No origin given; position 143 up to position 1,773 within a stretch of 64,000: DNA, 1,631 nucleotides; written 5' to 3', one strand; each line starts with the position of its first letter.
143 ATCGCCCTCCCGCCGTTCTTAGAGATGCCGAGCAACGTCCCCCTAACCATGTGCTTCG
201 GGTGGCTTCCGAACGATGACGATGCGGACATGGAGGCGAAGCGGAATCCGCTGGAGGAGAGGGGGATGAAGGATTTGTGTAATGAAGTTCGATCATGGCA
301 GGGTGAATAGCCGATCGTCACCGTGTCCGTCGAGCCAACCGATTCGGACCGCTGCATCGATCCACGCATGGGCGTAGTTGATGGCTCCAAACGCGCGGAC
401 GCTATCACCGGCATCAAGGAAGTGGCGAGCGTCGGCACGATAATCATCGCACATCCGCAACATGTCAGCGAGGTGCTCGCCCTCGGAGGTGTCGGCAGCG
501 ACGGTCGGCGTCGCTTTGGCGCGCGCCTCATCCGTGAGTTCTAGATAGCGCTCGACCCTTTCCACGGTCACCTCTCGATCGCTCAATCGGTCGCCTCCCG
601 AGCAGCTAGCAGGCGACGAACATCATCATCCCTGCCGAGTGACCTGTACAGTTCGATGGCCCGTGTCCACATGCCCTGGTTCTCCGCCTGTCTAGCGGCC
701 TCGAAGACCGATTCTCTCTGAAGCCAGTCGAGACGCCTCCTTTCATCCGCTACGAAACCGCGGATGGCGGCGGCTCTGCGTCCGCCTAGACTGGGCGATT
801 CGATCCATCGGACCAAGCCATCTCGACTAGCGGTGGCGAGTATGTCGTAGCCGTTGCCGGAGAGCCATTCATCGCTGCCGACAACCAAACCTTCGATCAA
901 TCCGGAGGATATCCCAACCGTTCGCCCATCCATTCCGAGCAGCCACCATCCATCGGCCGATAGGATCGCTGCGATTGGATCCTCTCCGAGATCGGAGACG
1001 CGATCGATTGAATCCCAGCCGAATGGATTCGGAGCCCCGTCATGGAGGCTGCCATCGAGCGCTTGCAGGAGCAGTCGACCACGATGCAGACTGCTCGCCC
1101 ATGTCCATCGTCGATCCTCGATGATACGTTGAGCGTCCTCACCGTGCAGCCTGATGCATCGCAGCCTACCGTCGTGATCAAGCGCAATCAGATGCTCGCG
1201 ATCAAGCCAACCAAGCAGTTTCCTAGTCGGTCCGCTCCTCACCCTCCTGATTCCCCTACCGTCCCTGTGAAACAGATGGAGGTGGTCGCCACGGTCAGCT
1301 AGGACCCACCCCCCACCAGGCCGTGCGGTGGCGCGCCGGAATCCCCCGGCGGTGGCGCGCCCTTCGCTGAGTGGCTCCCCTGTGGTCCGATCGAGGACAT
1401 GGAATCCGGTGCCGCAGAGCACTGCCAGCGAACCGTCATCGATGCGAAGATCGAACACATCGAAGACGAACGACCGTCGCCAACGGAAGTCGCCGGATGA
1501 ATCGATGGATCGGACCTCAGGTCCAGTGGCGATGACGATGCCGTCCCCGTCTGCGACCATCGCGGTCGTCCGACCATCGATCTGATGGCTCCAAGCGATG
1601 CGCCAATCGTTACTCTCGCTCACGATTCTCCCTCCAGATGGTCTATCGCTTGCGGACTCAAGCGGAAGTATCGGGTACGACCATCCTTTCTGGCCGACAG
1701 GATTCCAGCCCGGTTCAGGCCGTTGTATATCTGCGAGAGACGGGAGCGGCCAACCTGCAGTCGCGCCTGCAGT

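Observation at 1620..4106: Orc1-like ATPase/wHTH protein with Walker-A Lys-to-Arg and a ~480-aa acidic disordered insert, in an operon with a beta-propeller protein next to bona fide orc1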

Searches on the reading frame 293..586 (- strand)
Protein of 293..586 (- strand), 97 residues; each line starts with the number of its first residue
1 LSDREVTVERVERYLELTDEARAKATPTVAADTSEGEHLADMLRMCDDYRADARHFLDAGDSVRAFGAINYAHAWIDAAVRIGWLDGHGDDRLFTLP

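Call 3: search_protein_families(library=pfam, proteins=[window:293-586:-], max_evalue=1)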
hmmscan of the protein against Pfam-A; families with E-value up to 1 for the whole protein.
window:293-586:- (97 aa): 1 family
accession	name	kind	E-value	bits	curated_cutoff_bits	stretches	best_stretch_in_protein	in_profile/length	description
PF04010.18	DUF357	-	2.9e-19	69.2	29.4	1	13-84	1-72/73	Protein of unknown function (DUF357)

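Call 4: search_protein_families(library=ncbifam, proteins=[window:293-586:-], max_evalue=1)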
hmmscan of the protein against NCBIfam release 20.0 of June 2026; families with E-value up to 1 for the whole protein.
window:293-586:- (97 aa): 1 family
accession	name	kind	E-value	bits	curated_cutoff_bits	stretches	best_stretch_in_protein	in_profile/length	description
NF003341.0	PRK04358.1-2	equivalog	0.048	13.1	353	1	8-61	107-162/224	hypothetical protein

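Call 46: search_solved_structures(query=window:293-586:-, max_evalue=1)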
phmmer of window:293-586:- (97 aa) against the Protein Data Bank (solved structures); distinct sequences matched with E-value up to 1: 3.
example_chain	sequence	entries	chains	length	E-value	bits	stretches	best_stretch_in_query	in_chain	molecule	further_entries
2oo2_A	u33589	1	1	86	1.6e-06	31.6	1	40-86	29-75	Hypothetical protein AF_1782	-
2pmr_A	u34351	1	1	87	1.4e-05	28.7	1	9-82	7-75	Uncharacterized protein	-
4fzo_A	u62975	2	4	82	0.0035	21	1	42-78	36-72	uranyl binding protein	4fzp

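Call 75: search_protein_families(library=padloc, proteins=[window:293-586:-], max_evalue=0.01)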
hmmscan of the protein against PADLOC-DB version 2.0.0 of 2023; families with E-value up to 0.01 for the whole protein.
window:293-586:- (97 aa): 0 families

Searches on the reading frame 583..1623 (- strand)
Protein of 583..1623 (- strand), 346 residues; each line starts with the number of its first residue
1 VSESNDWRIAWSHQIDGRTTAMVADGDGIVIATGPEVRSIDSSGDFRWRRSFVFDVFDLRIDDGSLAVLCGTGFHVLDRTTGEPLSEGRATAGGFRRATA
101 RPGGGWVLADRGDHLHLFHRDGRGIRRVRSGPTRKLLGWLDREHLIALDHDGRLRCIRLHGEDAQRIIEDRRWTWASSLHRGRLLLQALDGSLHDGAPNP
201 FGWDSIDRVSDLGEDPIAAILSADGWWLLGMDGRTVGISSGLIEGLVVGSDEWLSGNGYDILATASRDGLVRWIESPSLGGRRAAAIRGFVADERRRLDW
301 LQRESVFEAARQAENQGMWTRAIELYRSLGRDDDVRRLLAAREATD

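Call 3: search_protein_families(library=pfam, proteins=[window:583-1623:-], max_evalue=1)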
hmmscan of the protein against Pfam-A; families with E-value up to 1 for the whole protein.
window:583-1623:- (346 aa): 1 family
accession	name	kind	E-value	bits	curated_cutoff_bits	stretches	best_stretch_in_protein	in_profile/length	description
PF04097.20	Nic96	-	0.12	11.2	34.2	1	303-339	401-437/607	Nup93/Nic96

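Call 4: search_protein_families(library=ncbifam, proteins=[window:583-1623:-], max_evalue=1)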
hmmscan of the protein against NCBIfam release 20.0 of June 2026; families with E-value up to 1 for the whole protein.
window:583-1623:- (346 aa): 0 families

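Call 17: find_homologous_proteins(query=window:583-1623:-, max_evalue=0.001)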
Query window:583-1623:- (346 aa): 38 proteins with E <= 0.001 among 8000 candidates.
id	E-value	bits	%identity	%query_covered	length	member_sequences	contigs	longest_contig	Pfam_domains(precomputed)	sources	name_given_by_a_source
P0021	6.2e-225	764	99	100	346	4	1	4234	-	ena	-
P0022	1.4e-175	602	75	100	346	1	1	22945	-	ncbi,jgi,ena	-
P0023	9.8e-168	576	72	99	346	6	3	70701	-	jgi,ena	-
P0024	1.1e-124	434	56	99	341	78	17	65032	-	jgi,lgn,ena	jgi:hypothetical protein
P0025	7.6e-124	432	56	99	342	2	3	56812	-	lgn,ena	-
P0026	1.1e-119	418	54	98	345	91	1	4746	-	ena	-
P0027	1.4e-116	408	53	98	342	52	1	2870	-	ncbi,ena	-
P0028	5.5e-116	406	52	99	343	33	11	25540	-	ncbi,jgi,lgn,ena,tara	tara:strand:+ start:315 stop:1346 length:1032 start_codon:yes stop_codon:yes gene_type:complete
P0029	4.5e-115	403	50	99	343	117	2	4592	-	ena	-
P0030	9.1e-115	402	52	98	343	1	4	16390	-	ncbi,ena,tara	tara:strand:- start:88 stop:1119 length:1032 start_codon:yes stop_codon:yes gene_type:complete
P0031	2.6e-113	397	54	98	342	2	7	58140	-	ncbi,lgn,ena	-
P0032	7.2e-113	396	53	98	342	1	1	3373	-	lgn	-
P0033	2.0e-112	394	52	99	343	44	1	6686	-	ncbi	-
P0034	4.0e-111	390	55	98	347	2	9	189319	-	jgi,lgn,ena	-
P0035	1.2e-108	382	54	100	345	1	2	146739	-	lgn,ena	-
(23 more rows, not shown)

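Call 34: predict_structure(alignment_id=A2)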
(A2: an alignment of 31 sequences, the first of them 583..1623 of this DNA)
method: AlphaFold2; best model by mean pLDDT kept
length: 346 residues; sequences in the alignment: 31
mean_pLDDT: 90.7   pTM: 0.79
mean pLDDT of the five models: 90.7, 90.6, 90.0, 89.6, 89.1
residues with pLDDT >= 90: 265; 70-90: 63; 50-70: 11; < 50: 7
segments of 3 or more residues with pLDDT < 50: 1-3, 241-244
pLDDT, mean of each block of 10 residues (from residue 1): 69 96 96 98 97 97 95 96 93 94 94 94 93 94 94 93 86 96 95 94 92 85 91 81 54 92 95 91 84 88 94 94 94 93 81
secondary structure, 60 per line:
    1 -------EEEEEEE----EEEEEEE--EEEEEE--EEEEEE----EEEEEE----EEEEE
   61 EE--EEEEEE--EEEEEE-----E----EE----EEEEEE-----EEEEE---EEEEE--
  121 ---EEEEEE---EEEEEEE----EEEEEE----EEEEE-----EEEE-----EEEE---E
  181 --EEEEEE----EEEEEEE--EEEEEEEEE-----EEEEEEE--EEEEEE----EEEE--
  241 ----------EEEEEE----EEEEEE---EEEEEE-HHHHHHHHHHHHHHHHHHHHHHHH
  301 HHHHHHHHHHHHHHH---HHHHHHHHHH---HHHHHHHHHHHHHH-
elements in order: E8-14 E19-25 E28-33 E36-41 E46-51 E56-62 E65-70 E73-78 E95-100 E106-110 E114-118 E124-129 E133-139 E144-149 E154-158 E164-167 E173-176 E183-188 E193-199 E202-210 E216-222 E225-230 E235-238 E251-256 E261-266 E270-275 H277-315 H319-328 H332-345

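Call 40: fold_search(model_id=the predicted structure, library=pdb)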
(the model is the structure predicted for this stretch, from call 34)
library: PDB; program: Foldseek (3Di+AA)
matches with E <= 10: 1915; with E <= 0.001: 1703
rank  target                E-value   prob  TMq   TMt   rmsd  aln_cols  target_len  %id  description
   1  8xi2_W                3.4e-13  1.00  0.62  0.46   4.1       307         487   15  Cryo-EM structure of the Chlamydomonas C* complex (released 2024-10-09)
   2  3q54                  2.0e-12  1.00  0.52  0.52   6.4       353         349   12  Crystal structure of Escherichia coli BamB (released 2012-05-09)
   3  3q7m                  4.4e-12  1.00  0.52  0.52   6.6       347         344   12  The crystal structure of BamB from the BAM complex in spacegroup I222 (released 2011-02-09)
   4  9a3d_MODEL_1_A        8.1e-12  1.00  0.52  0.47   7.2       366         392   11  Model of E. coli BamB by in-cell photo-crosslinking MS and deep learning (released 2023-02-24)
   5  4imm_A                1.1e-11  1.00  0.52  0.54   5.7       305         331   15  The crystal structure of BamB from Moraxella catarrhalis (released 2014-03-26)
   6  3prw                  1.5e-11  1.00  0.51  0.50   6.6       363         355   12  Crystal structure of the lipoprotein BamB (released 2011-01-19)
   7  8bvq_B                1.7e-11  1.00  0.58  0.56   5.9       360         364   13  E. coli BAM complex (BamABCDE) bound to darobactin B (released 2023-05-24)
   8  6tji_A                1.8e-11  1.00  0.45  0.43   9.3       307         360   16  Crystal structure of the computationally designed Cake10 protein (released 2020-05-06)
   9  9co0_B                2.1e-11  1.00  0.59  0.59   5.6       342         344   12  CryoEM structure of BAM in complex with the PTB2 open-state inhibitor (in SMA nanodisc) (released 2024-12-25)
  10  8qbn_W                2.2e-11  1.00  0.63  0.56   4.5       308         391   14  Structure of the non-canonical CTLH E3 substrate receptor WDR26 bound to YPEL5 (released 2024-05-15)
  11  9mge_B                2.3e-11  1.00  0.53  0.52   6.3       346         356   12  beta-barrel assembly machine from Escherichia coli in an early state of substrate assembly (released 2025-12-17)
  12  6tjg                  2.8e-11  1.00  0.54  0.57   6.5       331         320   14  Crystal structure of the computationally designed Cake8 protein (released 2020-05-06)
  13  4imm_B                3.0e-11  1.00  0.51  0.54   6.4       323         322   14  The crystal structure of BamB from Moraxella catarrhalis (released 2014-03-26)
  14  9cnw_B                3.1e-11  1.00  0.50  0.50   7.2       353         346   12  CryoEM structure of the APO-BAM complex in DDM detergent (released 2024-12-25)
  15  9cnz_B                3.3e-11  1.00  0.59  0.59   4.8       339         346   12  Structure of BAM complexed with PTB2 ligand in detergent (released 2024-12-25)
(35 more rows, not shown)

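Call 75: search_protein_families(library=padloc, proteins=[window:583-1623:-], max_evalue=0.01)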
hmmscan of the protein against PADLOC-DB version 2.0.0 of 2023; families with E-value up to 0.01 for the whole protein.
window:583-1623:- (346 aa): 0 families

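Call 76: search_protein_families(library=pfam, alignment_id=A2, max_evalue=0.1)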
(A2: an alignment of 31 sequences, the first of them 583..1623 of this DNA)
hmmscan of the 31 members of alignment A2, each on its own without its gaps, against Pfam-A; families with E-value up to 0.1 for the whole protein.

A. member 1, window:583-1623:- (346 aa): 0 families

B. families by the number of members that match (of 31 scanned): 5 families
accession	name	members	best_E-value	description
PF04097.20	Nic96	13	0.002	Nup93/Nic96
PF00400.38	WD40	1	0.028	WD domain, G-beta repeat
PF13481.12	AAA_25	1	0.05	AAA domain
PF00132.30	Hexapep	1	0.066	Bacterial transferase hexapeptide (six repeats)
PF17853.6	GGDEF_2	1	0.078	GGDEF-like domain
